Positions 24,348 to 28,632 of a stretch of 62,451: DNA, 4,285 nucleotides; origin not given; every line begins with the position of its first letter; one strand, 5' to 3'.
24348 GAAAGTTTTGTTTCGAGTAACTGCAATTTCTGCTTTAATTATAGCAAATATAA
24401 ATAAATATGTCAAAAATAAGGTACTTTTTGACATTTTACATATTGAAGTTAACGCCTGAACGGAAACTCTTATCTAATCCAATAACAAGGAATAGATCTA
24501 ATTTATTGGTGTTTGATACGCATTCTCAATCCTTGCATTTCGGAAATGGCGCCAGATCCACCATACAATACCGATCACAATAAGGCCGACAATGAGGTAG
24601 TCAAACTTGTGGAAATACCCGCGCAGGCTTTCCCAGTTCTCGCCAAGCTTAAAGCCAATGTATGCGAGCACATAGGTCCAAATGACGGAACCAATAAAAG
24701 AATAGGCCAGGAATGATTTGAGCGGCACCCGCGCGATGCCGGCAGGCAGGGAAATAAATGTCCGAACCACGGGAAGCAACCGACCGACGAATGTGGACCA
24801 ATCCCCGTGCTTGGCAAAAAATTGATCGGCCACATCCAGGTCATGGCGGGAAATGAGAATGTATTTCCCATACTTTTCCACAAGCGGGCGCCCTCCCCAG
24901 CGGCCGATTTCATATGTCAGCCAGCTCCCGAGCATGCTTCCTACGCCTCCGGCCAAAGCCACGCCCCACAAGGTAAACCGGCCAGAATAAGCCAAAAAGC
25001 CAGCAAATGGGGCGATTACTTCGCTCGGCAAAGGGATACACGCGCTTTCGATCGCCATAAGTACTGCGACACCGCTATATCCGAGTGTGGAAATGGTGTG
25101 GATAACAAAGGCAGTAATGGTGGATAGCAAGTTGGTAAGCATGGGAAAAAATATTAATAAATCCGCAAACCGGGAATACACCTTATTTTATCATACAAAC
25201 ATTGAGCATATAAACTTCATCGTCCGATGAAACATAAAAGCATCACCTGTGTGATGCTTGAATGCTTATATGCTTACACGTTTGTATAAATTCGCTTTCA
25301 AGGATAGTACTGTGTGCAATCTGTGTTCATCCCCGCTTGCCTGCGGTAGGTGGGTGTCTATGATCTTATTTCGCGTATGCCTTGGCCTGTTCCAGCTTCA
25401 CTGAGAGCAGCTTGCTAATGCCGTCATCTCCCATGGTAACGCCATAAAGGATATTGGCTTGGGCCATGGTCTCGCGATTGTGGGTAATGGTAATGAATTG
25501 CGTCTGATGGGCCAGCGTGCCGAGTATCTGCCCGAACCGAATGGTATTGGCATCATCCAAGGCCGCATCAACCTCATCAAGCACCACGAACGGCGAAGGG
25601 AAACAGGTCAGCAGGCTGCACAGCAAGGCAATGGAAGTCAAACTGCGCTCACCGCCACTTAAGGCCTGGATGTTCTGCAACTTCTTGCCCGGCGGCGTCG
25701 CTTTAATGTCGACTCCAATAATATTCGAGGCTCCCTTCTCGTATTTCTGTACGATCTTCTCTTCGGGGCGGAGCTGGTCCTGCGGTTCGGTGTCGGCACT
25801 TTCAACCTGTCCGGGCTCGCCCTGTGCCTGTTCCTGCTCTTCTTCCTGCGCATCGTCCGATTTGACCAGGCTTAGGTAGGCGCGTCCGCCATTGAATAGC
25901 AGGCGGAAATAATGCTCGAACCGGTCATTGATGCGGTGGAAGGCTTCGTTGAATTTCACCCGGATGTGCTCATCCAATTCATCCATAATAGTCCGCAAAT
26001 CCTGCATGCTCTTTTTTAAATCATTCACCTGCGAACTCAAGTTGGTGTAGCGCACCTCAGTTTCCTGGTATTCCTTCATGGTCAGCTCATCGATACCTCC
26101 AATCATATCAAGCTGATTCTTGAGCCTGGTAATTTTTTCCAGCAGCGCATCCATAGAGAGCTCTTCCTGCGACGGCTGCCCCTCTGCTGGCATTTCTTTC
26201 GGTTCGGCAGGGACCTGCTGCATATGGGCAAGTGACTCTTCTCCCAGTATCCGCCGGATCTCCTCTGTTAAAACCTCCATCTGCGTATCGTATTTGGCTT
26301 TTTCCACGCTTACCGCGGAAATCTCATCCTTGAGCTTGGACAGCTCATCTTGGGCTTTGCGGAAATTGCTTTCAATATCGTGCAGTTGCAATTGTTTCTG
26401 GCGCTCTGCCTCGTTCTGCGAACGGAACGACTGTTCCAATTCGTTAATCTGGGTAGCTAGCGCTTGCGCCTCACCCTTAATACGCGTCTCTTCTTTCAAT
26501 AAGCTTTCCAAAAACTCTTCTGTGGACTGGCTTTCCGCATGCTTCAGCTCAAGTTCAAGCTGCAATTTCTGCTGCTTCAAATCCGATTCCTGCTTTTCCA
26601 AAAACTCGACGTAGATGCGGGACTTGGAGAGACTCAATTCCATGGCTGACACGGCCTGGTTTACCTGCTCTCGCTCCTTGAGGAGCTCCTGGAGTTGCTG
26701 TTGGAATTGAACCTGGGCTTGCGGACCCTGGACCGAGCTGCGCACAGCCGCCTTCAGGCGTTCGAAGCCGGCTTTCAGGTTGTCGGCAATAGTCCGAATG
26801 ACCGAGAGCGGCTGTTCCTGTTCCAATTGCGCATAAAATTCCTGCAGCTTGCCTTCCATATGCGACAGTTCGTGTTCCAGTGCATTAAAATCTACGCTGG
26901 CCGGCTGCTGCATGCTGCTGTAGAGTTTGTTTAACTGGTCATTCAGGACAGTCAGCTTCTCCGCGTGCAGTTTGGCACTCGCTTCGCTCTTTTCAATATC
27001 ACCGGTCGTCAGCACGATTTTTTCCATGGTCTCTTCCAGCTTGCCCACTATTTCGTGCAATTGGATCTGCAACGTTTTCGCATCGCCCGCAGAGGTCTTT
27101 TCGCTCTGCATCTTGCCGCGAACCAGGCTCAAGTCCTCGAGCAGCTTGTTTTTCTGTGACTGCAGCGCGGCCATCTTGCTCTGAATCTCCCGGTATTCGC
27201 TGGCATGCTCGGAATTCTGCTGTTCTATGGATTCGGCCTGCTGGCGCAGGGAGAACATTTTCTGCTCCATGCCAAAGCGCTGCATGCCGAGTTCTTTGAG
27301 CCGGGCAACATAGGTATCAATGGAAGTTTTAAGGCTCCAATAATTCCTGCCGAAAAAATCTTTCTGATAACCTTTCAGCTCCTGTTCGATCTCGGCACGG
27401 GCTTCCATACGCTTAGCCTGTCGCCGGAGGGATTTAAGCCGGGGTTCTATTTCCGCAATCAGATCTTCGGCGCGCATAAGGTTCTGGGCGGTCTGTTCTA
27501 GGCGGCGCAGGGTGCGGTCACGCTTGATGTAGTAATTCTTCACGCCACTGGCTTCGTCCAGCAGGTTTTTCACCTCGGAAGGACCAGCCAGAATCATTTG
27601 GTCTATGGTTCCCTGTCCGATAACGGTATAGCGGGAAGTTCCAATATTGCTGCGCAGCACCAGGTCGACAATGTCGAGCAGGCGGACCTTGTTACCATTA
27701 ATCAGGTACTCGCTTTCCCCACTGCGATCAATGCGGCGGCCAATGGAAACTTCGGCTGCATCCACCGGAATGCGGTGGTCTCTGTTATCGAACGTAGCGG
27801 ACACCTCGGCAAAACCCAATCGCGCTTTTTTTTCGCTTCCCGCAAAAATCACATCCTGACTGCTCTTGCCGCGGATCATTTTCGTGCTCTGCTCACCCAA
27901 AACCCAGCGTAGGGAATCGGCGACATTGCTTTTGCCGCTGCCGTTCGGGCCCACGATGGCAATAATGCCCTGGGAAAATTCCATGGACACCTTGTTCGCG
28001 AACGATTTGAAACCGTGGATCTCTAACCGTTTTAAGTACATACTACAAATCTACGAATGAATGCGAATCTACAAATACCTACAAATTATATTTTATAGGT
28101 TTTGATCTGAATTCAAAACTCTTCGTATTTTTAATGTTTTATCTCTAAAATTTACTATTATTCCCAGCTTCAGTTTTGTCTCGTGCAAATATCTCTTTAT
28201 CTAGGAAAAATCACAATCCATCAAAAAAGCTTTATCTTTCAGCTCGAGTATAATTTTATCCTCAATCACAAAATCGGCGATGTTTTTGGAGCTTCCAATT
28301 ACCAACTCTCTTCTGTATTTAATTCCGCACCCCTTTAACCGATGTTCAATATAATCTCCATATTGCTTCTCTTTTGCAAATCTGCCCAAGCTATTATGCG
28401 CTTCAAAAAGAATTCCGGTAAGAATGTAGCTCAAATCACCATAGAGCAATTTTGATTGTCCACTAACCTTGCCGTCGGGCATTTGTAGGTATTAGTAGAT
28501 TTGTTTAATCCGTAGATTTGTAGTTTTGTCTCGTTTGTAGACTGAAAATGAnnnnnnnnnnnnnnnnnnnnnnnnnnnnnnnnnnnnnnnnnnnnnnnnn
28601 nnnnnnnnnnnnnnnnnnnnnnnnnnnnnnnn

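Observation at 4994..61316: Low-complexity 'word-repeat' inverted repeats fill most intergenic gaps and sit directly on start codons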

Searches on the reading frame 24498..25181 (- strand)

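Call 99: search_protein_families(library=pfam, proteins=[window:24498-25181:-], max_evalue=0.0001)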
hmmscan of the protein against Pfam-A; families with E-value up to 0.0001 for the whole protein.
window:24498-25181:- (227 aa): 1 family
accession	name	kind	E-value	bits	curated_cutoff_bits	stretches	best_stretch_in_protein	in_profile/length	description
PF09335.16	VTT_dom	-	5.3e-24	85.5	33.9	1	51-176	1-121/123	VTT domain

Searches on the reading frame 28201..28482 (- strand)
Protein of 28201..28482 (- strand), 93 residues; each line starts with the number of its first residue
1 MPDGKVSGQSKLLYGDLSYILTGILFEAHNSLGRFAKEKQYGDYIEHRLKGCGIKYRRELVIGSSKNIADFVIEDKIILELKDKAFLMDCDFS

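Call 47: search_protein_families(library=ncbifam, proteins=[window:28201-28482:-], max_evalue=0.01)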
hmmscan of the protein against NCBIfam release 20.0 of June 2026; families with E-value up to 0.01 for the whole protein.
window:28201-28482:- (93 aa): 1 family
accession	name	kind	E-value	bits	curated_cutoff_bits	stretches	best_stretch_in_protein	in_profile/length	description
TIGR04256.1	GxxExxY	subfamily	1.2e-05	25.7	35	1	17-84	2-77/116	GxxExxY protein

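Call 48: search_protein_families(library=pfam, proteins=[window:28201-28482:-], max_evalue=0.01)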
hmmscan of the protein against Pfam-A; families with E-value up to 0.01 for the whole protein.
window:28201-28482:- (93 aa): 1 family
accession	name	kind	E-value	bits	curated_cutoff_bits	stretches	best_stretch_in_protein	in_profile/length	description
PF13366.12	PDDEXK_3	-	8e-07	29.9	22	1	16-85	2-79/117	PD-(D/E)XK nuclease superfamily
